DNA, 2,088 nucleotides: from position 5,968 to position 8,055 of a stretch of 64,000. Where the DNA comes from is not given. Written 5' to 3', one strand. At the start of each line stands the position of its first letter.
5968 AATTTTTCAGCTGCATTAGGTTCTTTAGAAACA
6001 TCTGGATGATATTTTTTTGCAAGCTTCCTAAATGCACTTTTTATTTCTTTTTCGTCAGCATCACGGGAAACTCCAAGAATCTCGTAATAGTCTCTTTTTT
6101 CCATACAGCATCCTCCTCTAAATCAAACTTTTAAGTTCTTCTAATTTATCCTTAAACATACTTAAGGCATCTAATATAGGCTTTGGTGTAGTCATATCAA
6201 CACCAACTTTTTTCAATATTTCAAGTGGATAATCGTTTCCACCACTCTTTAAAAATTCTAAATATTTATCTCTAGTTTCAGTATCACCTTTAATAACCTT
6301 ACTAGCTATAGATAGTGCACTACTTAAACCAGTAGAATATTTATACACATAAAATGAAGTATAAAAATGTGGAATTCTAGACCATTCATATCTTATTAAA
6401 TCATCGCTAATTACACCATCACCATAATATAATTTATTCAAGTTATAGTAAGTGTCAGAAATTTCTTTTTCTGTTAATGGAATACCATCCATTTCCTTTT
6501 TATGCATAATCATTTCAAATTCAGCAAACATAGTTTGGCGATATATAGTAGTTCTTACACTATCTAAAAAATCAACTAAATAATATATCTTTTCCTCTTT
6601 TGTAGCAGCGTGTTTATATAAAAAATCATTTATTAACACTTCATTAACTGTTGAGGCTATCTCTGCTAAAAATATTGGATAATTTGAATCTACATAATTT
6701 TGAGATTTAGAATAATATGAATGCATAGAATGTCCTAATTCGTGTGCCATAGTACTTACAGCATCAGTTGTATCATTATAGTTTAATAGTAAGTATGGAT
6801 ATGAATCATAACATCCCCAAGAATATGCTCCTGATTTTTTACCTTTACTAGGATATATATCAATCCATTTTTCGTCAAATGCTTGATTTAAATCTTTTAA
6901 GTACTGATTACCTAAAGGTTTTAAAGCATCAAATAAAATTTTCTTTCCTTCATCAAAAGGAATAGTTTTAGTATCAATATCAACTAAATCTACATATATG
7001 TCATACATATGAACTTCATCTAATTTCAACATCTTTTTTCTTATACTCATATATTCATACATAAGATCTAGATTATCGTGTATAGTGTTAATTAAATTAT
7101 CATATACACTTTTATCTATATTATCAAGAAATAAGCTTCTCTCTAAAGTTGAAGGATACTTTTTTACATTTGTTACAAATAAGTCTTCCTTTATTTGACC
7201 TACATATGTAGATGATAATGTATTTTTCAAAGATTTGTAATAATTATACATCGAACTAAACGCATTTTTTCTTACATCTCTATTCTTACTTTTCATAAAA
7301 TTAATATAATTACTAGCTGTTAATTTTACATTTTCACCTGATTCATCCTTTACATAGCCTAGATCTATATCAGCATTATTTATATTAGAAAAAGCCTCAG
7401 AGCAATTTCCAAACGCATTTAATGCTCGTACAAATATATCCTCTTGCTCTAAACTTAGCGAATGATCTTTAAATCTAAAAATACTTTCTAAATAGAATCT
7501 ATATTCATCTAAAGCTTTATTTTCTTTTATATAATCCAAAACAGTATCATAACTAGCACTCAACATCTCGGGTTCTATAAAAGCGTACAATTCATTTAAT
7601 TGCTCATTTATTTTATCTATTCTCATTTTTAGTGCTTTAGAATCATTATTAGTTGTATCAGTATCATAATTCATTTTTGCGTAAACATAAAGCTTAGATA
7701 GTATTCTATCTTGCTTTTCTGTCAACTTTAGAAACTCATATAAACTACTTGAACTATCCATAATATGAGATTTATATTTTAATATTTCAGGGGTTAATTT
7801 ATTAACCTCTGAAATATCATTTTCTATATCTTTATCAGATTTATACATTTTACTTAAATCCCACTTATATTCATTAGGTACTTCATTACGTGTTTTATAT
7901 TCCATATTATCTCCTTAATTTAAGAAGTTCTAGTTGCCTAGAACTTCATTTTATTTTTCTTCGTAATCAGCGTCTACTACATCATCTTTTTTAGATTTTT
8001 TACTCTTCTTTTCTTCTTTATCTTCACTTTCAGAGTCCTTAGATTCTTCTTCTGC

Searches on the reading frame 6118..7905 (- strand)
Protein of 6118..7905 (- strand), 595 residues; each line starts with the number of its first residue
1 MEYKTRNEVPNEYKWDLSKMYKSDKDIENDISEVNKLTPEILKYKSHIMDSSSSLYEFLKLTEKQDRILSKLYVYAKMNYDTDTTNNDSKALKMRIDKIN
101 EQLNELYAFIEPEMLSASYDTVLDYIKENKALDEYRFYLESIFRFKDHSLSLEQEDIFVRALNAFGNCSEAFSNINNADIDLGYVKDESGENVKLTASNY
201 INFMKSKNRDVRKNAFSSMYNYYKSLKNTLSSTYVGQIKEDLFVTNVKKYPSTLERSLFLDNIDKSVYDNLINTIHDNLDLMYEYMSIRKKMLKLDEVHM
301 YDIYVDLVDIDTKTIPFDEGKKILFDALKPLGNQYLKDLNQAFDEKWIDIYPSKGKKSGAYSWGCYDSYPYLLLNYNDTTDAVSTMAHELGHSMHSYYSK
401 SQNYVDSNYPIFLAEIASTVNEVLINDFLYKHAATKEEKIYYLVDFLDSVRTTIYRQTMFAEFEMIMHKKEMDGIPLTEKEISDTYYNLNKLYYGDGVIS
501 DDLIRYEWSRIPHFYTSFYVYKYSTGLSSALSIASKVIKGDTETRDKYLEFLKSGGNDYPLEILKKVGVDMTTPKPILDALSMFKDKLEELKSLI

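Call 89: search_protein_families(library=pfam, proteins=[window:6118-7905:-], max_evalue=0.00001)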
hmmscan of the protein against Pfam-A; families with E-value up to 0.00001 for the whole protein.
window:6118-7905:- (595 aa): 2 families
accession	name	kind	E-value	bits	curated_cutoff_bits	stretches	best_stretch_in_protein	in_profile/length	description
PF01432.26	Peptidase_M3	-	1.3e-72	246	27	1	203-582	2-456/457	Peptidase family M3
PF08439.15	Peptidase_M3_N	-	6.8e-15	55.5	25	1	113-180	1-68/70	Oligopeptidase F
